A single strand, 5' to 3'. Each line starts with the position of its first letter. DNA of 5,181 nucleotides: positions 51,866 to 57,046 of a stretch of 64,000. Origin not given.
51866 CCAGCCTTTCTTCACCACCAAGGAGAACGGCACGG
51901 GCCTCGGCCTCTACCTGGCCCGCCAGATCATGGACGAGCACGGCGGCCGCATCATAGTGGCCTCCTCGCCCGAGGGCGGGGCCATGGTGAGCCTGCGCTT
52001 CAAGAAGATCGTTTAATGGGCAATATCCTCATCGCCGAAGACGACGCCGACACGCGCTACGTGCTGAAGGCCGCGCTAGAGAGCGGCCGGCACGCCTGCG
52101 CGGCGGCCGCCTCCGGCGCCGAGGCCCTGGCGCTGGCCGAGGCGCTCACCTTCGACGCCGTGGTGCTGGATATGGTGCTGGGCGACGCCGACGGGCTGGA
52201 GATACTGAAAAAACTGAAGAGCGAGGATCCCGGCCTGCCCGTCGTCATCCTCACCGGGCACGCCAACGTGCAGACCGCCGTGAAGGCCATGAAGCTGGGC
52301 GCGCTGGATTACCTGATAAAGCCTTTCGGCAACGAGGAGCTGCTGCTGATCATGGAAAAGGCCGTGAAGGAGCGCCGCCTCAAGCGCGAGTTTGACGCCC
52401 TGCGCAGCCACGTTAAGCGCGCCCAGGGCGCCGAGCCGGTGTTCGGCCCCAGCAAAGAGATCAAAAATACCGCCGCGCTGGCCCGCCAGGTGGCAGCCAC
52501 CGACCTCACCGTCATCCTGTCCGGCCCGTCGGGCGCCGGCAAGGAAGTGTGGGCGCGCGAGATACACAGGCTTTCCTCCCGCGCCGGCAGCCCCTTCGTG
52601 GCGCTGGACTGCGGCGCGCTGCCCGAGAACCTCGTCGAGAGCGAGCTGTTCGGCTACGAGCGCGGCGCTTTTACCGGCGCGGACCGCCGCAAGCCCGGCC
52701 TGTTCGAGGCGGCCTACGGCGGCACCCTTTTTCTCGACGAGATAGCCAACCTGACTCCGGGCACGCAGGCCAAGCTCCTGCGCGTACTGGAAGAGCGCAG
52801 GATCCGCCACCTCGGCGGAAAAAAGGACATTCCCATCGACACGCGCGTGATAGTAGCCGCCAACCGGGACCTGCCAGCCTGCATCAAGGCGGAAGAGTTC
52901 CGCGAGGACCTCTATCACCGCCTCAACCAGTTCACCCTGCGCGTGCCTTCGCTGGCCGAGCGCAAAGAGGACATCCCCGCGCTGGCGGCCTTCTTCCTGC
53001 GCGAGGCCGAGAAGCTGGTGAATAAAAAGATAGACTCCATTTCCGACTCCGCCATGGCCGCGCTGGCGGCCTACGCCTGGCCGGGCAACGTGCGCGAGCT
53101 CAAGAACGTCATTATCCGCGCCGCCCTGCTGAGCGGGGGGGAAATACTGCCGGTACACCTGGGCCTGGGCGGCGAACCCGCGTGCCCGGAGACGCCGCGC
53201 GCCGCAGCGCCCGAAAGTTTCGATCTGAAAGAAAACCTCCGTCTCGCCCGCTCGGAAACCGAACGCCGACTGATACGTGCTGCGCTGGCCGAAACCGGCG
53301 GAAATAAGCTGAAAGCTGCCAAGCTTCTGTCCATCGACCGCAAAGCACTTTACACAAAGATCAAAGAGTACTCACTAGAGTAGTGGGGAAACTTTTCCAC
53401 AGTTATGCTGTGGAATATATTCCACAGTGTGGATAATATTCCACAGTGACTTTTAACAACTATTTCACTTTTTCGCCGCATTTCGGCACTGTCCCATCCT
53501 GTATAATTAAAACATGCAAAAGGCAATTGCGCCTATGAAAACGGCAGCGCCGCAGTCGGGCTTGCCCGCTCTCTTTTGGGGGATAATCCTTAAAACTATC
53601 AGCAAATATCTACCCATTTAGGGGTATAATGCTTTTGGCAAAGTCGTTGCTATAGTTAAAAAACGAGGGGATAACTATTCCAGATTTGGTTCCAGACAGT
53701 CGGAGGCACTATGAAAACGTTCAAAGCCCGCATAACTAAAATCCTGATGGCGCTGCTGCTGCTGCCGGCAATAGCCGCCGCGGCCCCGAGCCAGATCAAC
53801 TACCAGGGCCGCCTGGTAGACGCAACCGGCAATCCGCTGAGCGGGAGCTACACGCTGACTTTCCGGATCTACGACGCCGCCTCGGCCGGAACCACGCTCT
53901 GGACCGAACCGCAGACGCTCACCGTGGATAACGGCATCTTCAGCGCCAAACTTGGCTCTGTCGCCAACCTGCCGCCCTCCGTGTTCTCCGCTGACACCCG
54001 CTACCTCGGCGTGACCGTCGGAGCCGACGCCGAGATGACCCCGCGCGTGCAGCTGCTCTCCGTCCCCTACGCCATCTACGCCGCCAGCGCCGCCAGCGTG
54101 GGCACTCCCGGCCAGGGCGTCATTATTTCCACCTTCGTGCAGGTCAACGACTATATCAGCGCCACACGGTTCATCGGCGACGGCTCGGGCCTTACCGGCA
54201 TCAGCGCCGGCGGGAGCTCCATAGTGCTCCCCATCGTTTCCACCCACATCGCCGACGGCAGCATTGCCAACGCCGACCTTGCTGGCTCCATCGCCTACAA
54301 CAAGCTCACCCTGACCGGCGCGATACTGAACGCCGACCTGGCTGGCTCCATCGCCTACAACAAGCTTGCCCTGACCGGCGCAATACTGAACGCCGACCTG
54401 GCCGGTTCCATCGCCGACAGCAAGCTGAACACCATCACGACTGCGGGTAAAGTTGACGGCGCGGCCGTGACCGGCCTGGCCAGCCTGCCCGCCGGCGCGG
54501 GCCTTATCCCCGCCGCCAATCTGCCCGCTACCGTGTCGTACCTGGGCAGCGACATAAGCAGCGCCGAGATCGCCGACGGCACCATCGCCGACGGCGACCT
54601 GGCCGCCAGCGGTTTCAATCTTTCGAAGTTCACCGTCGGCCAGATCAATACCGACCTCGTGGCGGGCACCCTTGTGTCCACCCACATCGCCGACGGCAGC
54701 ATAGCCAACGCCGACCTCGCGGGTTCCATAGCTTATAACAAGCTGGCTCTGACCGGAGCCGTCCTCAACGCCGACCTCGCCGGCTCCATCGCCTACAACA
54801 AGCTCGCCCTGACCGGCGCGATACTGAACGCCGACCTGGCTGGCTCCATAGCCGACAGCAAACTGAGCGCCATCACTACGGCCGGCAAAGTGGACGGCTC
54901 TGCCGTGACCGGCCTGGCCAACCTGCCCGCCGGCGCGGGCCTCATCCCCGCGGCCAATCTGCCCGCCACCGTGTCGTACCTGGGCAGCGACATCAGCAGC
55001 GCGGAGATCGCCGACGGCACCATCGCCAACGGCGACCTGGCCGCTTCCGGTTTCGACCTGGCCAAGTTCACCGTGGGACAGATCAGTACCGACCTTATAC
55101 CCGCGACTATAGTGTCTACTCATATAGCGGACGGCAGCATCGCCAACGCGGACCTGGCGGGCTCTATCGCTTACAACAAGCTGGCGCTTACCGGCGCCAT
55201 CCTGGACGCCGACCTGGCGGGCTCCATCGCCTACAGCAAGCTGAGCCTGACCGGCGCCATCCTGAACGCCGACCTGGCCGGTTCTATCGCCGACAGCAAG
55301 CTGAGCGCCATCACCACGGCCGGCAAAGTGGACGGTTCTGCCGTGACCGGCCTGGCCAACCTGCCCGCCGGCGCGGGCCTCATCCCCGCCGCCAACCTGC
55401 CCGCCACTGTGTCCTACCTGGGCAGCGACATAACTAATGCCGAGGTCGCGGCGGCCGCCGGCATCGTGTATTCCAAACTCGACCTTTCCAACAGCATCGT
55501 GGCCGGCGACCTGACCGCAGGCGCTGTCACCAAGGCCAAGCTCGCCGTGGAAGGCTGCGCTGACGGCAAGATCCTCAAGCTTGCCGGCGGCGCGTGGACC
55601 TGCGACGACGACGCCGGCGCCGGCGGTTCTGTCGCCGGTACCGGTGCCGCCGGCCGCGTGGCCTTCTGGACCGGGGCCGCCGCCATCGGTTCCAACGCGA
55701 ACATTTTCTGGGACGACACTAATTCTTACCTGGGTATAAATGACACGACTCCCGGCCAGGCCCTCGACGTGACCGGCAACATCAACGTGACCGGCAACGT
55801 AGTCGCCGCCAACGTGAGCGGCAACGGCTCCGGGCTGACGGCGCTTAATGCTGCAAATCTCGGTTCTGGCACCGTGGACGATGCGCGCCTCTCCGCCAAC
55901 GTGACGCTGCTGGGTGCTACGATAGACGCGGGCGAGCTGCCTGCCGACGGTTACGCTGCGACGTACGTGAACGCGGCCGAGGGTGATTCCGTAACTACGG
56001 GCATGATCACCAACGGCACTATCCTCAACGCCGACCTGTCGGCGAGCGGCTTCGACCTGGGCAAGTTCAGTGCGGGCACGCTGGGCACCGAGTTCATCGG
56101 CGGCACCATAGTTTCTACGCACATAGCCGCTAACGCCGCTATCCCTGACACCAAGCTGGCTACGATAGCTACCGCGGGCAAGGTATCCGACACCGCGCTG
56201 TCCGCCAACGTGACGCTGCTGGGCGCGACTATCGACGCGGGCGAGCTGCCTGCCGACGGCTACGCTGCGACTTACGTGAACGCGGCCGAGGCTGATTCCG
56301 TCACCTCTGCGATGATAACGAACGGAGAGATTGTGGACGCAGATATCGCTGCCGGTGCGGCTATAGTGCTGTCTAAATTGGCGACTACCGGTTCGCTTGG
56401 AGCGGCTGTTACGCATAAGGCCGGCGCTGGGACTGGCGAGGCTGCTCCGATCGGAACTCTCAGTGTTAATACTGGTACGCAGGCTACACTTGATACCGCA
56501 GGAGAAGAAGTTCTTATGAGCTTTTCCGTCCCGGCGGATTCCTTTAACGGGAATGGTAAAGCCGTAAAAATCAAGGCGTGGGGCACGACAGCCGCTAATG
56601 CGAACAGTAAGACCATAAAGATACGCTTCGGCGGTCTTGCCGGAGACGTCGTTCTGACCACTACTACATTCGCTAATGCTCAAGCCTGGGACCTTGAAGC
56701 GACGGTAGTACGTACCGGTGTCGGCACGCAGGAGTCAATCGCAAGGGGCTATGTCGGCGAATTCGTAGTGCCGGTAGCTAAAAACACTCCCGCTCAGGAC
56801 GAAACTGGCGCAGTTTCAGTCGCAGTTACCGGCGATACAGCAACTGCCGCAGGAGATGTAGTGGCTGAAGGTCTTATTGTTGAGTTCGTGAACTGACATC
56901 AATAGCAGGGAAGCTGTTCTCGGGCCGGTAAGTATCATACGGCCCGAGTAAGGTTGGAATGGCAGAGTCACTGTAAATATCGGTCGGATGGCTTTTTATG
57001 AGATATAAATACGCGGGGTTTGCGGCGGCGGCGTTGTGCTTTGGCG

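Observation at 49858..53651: Self-contained sigma-54 module: compact sigma-54-like factor, PAS kinase and NtrC-type activator sitting directly on their presumptive target promoter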

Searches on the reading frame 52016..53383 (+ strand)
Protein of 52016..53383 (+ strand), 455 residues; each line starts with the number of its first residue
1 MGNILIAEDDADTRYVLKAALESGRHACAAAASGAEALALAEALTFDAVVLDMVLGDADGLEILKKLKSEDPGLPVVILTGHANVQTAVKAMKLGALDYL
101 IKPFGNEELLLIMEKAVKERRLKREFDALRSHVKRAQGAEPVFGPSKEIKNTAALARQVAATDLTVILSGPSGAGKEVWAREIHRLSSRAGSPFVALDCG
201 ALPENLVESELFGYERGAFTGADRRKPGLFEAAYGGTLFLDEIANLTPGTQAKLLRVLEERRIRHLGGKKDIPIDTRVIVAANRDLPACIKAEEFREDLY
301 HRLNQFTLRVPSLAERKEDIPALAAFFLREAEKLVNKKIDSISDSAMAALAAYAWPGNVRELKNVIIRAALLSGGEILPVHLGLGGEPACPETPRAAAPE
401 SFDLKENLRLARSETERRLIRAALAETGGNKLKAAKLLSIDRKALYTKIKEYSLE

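Call 3: search_protein_families(library=pfam, proteins=[window:52016-53383:+], max_evalue=0.1)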
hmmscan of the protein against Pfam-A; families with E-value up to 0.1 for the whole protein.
window:52016-53383:+ (455 aa): 14 families
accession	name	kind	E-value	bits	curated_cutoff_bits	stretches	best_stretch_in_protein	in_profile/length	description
PF00158.32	Sigma54_activat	-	1.4e-63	214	20.2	1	144-308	3-167/168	Sigma-54 interaction domain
PF00072.30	Response_reg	-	2.7e-27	95.6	30.2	1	4-111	1-108/111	Response regulator receiver domain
PF25601.1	AAA_lid_14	-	5.7e-22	77.8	27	1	315-379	2-66/87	AAA+ ATPase lid domain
PF14532.12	Sigma54_activ_2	-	5.7e-17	62.7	25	1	145-313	3-138/138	Sigma-54 interaction domain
PF02954.25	HTH_8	-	1.4e-11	44.4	22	1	413-452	3-42/42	Bacterial regulatory protein, Fis family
PF07728.20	AAA_5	-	2.7e-08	34.4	22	1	166-302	2-138/139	AAA domain (dynein-related subfamily)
PF01078.27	Mg_chelatase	-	9.2e-06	25.6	20.3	1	221-283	93-157/207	Magnesium chelatase, subunit ChlI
PF07724.20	AAA_2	-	3e-05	24.6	27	1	165-279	5-117/166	AAA domain (Cdc48 subfamily)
PF00004.35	AAA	-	0.0029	18.5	21.2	1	166-287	1-111/131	ATPase family associated with various cellular activities (AAA)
PF20030.5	bpMoxR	-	0.004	16.7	27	1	238-288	101-149/205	MoxR domain in the MoxR-vWA-beta-propeller ternary systems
PF13604.12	AAA_30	-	0.019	15.1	27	0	154-196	9-51/191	AAA domain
PF13191.12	AAA_16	-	0.037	15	32.6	0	143-200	3-61/167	AAA ATPase domain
PF07726.17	AAA_3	-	0.053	13.8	27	1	167-281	3-109/131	ATPase family associated with various cellular activities (AAA)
PF06490.17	FleQ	-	0.062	14.1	22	0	3-88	1-84/108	Flagellar regulatory protein FleQ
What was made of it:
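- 52016..53383 (+): NtrC-type enhancer-binding protein (455 aa): receiver (VVLDM motif at residue 49; the phospho-acceptor Asp inferred at D52), Walker A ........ at 170, GAFTGA at 217, Walker B LFLDE at 238, C-terminal Fis-type HTH. TAATG overlap with the kinase stop. Pfam Response_reg, Sigma54_activat (E=1e-63), AAA_lid_14, HTH_8 (call 3).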

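Call 4: search_protein_families(library=ncbifam, proteins=[window:52016-53383:+], max_evalue=0.1)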
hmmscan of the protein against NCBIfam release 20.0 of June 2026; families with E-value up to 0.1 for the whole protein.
window:52016-53383:+ (455 aa): 129 families (the best 25 are shown)
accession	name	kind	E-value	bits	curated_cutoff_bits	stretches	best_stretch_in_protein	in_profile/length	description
NF008469.0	PRK11361.1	equivalog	3.3e-118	395.3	714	1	3-455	6-457/461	acetoacetate metabolism transcriptional regulator AtoC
NF051870.1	NAssimRespRegNtrX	equivalog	3.8e-112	375.5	600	1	2-451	2-449/452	nitrogen assimilation response regulator NtrX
TIGR02915.1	PEP_resp_reg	equivalog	2e-111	373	502.6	1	4-454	1-444/445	PEP-CTERM-box response regulator transcription factor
TIGR01818.1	ntrC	equivalog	7.4e-111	371.2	558.6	1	4-451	1-462/463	nitrogen regulation protein NR(I)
NF007689.0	PRK10365.1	equivalog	7e-102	341.5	760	1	3-449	7-439/441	sigma-54-dependent response regulator transcription factor ZraR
NF041552.1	TF_PrdR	equivalog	7e-101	338.3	795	1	123-452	248-576/577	sigma-54 dependent transcriptional regulator PrdR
NF011695.0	PRK15115.1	equivalog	1.3e-98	330.6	763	1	3-451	8-435/445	two-component system response regulator GlrR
NF008176.1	PRK10923.1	equivalog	2.8e-92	309.8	620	1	2-455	4-469/469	nitrogen regulation protein NR(I)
NF049963.1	RespRegFlgRCampy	domain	6.1e-92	308.7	750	2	3-378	2-373/429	fla regulon two-component system response regulator FlgR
TIGR01817.1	nifA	equivalog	2.5e-88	297.2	528.85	1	112-395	170-451/534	nif-specific transcriptional activator NifA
NF003451.0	PRK05022.1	equivalog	5.2e-88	296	476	1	125-450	175-506/512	nitric oxide reductase transcriptional regulator NorR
NF038308.1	RNA_repair_RtcR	equivalog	5e-86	289.6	650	1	82-446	120-505/530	RNA repair transcriptional activator RtcR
NF050807.1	TransRegFlbDCaul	equivalog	5e-86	289.3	750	1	16-453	16-439/454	sigma-54-dependent transcriptional regulator FlbD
NF041946.1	LuxO_transreg_Vib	equivalog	7.4e-84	282.2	800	1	10-452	5-460/463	quorum-sensing sigma-54 dependent transcriptional regulator LuxO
NF041906.1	V4R_TF_MobR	exception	2.8e-74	250.5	999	1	144-451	236-543/544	phenol degradation transcriptional regulator MobR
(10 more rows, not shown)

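Call 91: find_homologous_proteins(query=window:52016-53380:+, max_evalue=1e-120)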
Query window:52016-53380:+ (455 aa): 99 proteins with E <= 1e-120 among 8000 candidates.
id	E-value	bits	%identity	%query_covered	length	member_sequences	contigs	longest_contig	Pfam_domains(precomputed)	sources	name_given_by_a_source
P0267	1.4e-288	975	100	100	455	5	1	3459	PF00158.33,PF25601.2,PF02954.26,PF14532.13,PF07728.21,PF00072.31,PF01078.28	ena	-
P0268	1.6e-261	886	91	100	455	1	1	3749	PF00158.33,PF25601.2,PF02954.26,PF14532.13,PF07728.21,PF00072.31,PF01078.28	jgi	jgi:DNA-binding NtrC family response regulator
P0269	5.5e-260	881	91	100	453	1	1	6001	PF00158.33,PF07724.21,PF25601.2,PF02954.26,PF14532.13,PF07728.21,PF00072.31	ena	-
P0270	1.2e-255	866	89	100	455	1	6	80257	PF00158.33,PF25601.2,PF02954.26,PF14532.13,PF07728.21,PF00072.31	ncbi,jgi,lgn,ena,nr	ncbi:MAG TPA: hypothetical protein DEQ38_13465 [Elusimicrobia bacterium]|nr:MAG: hypothetical protei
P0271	1.5e-254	863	89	100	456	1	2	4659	PF00158.33,PF25601.2,PF02954.26,PF14532.13,PF07728.21,PF00072.31,PF01078.28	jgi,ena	-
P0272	5.8e-254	861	88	100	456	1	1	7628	PF00158.33,PF25601.2,PF02954.26,PF14532.13,PF07728.21,PF00072.31,PF01078.28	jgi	jgi:DNA-binding NtrC family response regulator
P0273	4.3e-253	858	88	100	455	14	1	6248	PF00158.33,PF07724.21,PF25601.2,PF02954.26,PF14532.13,PF07728.21,PF00072.31,PF01078.28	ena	-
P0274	6.2e-253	857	88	100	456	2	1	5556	PF00158.33,PF25601.2,PF02954.26,PF14532.13,PF07728.21,PF00072.31,PF01078.28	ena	-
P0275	6.7e-253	857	87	100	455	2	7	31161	PF00158.33,PF07724.21,PF25601.2,PF02954.26,PF14532.13,PF07728.21,PF00072.31,PF01078.28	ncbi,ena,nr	ncbi:MAG: sigma-54 dependent transcriptional regulator [Elusimicrobia bacterium]|nr:sigma-54 depende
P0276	8.6e-253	857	88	100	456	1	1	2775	PF00158.33,PF07724.21,PF25601.2,PF02954.26,PF14532.13,PF07728.21,PF00072.31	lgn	-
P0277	2.1e-252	856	87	100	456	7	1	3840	PF00158.33,PF25601.2,PF02954.26,PF14532.13,PF07728.21,PF00072.31,PF01078.28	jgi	-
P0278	2.4e-252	855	88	100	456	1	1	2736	PF00158.33,PF25601.2,PF02954.26,PF14532.13,PF07728.21,PF00072.31,PF01078.28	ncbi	-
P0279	1.4e-251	853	88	100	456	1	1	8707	PF00158.33,PF25601.2,PF02954.26,PF14532.13,PF07728.21,PF00072.31,PF01078.28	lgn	-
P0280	1.8e-249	846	88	100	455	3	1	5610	PF00158.33,PF25601.2,PF02954.26,PF14532.13,PF07728.21,PF00072.31,PF01078.28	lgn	-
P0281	9.2e-249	844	86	100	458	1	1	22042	PF00158.33,PF25601.2,PF02954.26,PF14532.13,PF07728.21,PF00072.31,PF01078.28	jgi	-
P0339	3.6e-124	433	51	95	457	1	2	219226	PF00158.33,PF25601.2,PF02954.26,PF14532.13,PF07728.21,PF00072.31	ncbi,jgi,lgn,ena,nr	ncbi:MAG TPA: hypothetical protein DCM05_00990 [Elusimicrobia bacterium]|nr:hypothetical protein [El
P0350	1.7e-122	428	48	100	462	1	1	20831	PF00158.33,PF25601.2,PF02954.26,PF14532.13,PF07728.21,PF00072.31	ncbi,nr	ncbi:MAG: sigma-54 dependent transcriptional regulator [Candidatus Omnitrophota bacterium]|nr:sigma-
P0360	2.1e-121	424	47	100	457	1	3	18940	PF00158.33,PF07724.21,PF25601.2,PF02954.26,PF14532.13,PF07728.21,PF00072.31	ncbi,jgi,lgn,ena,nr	ncbi:sigma-54 dependent transcriptional regulator [Patescibacteria group bacterium]|nr:sigma-54 depe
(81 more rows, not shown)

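Call 92: find_encoding_contigs(protein=P0339, flank=6000, max_places=1)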
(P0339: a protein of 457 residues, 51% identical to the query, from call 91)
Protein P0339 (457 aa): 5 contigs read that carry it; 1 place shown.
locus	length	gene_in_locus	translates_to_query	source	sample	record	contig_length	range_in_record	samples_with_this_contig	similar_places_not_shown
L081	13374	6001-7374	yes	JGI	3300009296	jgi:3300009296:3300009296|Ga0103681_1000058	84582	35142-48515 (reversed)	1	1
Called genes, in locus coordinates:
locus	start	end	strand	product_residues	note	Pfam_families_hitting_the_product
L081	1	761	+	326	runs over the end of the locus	PF01510:Amidase_2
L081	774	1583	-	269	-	-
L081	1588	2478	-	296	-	-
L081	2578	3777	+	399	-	PF13535:ATP-grasp_4 (weak)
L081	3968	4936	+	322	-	PF04552:Sigma54_DBD (weak)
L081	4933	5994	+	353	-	PF00512:HisKA, PF13581:HATPase_c_2, PF02518:HATPase_c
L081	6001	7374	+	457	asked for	PF00072:Response_reg, PF00158:Sigma54_activat, PF14532:Sigma54_activ_2, PF07728:AAA_5 (weak), PF25601:AAA_lid_14, PF02954:HTH_8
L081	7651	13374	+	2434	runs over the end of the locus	-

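Call 93: find_encoding_contigs(protein=P0350, flank=6000, max_places=1)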
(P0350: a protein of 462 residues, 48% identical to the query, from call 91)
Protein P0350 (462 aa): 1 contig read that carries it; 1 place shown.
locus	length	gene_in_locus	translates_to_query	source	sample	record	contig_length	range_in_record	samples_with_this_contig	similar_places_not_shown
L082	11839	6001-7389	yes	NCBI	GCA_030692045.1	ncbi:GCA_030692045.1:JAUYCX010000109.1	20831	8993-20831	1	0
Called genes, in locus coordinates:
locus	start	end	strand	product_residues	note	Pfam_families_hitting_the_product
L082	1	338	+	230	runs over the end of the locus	-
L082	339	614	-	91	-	-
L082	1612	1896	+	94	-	-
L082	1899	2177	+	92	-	-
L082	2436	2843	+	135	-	-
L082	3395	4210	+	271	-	PF25213:HVO_A0261_N (weak), PF09339:HTH_IclR, PF01614:IclR_C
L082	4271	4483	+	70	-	-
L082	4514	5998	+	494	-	PF00989:PAS (faint), PF13188:PAS_8 (faint), PF08448:PAS_4 (weak), PF13426:PAS_9 (weak), PF08448:PAS_4 (weak), PF13426:PAS_9, PF00512:HisKA, PF02518:HATPase_c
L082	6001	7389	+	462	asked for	PF00072:Response_reg, PF00158:Sigma54_activat, PF14532:Sigma54_activ_2, PF07728:AAA_5, PF25601:AAA_lid_14, PF02954:HTH_8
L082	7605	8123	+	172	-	PF00072:Response_reg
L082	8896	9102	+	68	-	PF00741:Gas_vesicle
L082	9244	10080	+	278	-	-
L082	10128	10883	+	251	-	-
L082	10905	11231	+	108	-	-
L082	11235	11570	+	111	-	-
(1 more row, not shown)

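Call 94: find_encoding_contigs(protein=P0360, flank=6000, max_places=1)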
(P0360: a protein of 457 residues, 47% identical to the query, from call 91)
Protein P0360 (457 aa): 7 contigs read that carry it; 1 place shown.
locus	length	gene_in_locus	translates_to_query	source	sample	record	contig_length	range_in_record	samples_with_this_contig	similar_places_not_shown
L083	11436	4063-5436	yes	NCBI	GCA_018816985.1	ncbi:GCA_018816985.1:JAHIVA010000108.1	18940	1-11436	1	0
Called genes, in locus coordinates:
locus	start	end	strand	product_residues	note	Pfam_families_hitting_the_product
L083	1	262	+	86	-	PF01075:Glyco_transf_9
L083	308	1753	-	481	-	PF00309:Sigma54_AID, PF04963:Sigma54_CBD, PF04552:Sigma54_DBD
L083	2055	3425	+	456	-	PF08448:PAS_4 (faint), PF13426:PAS_9 (faint), PF00512:HisKA, PF02518:HATPase_c, PF14501:HATPase_c_5 (faint)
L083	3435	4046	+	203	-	PF00072:Response_reg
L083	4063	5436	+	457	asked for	PF00072:Response_reg, PF00158:Sigma54_activat, PF14532:Sigma54_activ_2, PF07724:AAA_2 (weak), PF07728:AAA_5, PF25601:AAA_lid_14, PF02954:HTH_8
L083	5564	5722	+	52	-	-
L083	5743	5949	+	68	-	PF00741:Gas_vesicle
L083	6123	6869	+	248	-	-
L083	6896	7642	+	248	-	-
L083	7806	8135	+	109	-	-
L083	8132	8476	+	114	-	-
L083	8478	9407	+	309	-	PF07728:AAA_5, PF07726:AAA_3 (faint)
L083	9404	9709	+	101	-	-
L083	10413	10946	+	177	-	PF00011:HSP20 (weak)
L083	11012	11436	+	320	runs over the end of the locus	PF01656:CbiA, PF02374:ArsA_ATPase, PF13614:AAA_31 (weak)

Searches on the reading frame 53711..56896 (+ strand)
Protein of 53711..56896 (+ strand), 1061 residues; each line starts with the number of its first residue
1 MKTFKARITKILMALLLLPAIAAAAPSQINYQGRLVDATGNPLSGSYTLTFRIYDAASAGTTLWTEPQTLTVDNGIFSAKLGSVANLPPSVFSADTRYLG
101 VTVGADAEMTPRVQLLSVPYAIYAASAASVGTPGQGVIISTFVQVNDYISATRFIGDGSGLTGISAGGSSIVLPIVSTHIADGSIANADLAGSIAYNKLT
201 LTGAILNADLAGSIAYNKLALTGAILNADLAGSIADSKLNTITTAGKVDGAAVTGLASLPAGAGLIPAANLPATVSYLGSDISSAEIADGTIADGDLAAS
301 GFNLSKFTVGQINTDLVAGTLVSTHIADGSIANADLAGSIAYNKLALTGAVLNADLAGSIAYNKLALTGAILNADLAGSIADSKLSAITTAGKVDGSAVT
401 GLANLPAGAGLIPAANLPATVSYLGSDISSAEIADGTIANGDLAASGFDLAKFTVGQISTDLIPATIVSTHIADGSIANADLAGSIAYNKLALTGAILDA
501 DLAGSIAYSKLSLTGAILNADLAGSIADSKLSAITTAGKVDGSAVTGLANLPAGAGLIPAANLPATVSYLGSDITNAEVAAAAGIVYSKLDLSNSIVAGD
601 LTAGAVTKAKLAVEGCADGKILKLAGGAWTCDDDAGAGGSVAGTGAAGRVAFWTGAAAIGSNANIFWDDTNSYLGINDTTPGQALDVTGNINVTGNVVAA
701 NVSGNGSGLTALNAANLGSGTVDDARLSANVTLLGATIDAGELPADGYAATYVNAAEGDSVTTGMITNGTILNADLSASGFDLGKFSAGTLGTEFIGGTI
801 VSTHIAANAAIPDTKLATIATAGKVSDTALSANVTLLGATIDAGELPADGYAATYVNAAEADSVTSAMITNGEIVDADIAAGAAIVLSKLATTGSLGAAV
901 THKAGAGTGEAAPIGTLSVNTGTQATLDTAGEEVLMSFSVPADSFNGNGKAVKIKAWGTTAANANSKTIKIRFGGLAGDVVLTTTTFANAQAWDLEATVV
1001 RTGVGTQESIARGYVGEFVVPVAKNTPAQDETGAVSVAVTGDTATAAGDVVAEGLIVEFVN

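Call 3: search_protein_families(library=pfam, proteins=[window:53711-56896:+], max_evalue=0.1)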
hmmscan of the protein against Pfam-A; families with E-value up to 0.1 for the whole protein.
window:53711-56896:+ (1061 aa): 1 family
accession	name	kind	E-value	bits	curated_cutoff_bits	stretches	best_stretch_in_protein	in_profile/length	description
PF06598.16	Chlorovi_GP_rpt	-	0.024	15.1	27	0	154-167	2-15/34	Chlorovirus glycoprotein repeat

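Call 4: search_protein_families(library=ncbifam, proteins=[window:53711-56896:+], max_evalue=0.1)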
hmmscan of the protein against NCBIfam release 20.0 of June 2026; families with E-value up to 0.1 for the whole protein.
window:53711-56896:+ (1061 aa): 2 families
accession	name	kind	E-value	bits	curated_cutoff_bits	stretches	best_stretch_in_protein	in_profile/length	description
NF053851.1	Bdello_MAT_N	subfamily_domain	5.9e-11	42.4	60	2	15-86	3-77/162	mosaic adhesive trimer family chimeric fiber protein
NF011904.1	PRK15377.1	subfamily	2.5e-07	29.5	500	1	426-520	44-132/606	type III secretion system effector HECT-type E3 ubiquitin transferase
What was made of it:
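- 53711..56896 (+): Target gene: 1061-aa secreted repeat fibre. Signal peptide, conserved N-terminal domain (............), 146-aa units x2.7 with 20-aa sub-repeats, variable C-terminus. NCBIfam Bdello_MAT_N E=6e-11, 42 bits (cutoff 60) (call 4).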

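Call 70: search_solved_structures(query=window:53711-56893:+, max_evalue=0.01)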
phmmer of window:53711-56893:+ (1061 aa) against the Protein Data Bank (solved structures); distinct sequences matched with E-value up to 0.01: 0.

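Call 72: search_protein_families(library=phrogs, proteins=[window:53711-56893:+], max_evalue=0.001)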
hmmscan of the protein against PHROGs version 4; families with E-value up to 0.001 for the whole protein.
window:53711-56893:+ (1061 aa): 0 families
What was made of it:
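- Closest known: Bdellovibrio mosaic adhesive trimer. Different: No structural or sequence match for the rest (calls 3, 70, 72).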
